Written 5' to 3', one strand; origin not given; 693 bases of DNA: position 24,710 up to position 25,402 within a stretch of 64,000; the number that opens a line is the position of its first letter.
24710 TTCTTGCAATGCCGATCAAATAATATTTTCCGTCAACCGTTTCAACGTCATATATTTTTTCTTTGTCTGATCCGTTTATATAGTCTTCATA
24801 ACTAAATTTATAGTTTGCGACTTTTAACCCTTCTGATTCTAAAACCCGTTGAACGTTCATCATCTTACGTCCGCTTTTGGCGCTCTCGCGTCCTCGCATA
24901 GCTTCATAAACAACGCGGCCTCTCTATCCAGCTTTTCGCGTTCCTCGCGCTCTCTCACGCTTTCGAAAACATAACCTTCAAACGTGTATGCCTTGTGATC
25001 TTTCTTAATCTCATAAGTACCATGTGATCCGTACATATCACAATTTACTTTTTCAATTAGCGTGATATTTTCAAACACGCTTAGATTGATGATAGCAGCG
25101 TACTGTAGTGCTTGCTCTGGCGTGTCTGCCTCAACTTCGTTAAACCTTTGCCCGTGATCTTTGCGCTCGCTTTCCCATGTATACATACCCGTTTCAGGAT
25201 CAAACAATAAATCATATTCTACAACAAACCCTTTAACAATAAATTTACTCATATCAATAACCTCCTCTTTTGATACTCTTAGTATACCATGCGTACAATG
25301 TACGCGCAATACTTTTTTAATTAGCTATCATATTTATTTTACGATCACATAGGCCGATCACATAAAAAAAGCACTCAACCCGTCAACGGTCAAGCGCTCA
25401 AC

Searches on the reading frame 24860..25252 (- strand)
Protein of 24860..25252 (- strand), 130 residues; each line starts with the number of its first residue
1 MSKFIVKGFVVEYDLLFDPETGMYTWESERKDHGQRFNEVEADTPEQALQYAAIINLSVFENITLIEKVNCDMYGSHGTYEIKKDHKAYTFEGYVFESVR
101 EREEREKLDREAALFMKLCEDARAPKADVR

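Call 12: search_protein_families(library=pfam, proteins=[window:24860-25252:-], max_evalue=0.01)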
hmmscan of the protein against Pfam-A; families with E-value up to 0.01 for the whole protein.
window:24860-25252:- (130 aa): 1 family
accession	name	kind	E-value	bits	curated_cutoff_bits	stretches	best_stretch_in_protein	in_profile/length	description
PF15595.11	Imm51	-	0.0023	18.2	29.8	0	13-40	57-84/104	Immunity protein 51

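Call 61: search_protein_families(library=phrogs, proteins=[window:24860-25252:-], max_evalue=0.01)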
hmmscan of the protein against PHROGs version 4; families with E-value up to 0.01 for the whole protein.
window:24860-25252:- (130 aa): 0 families
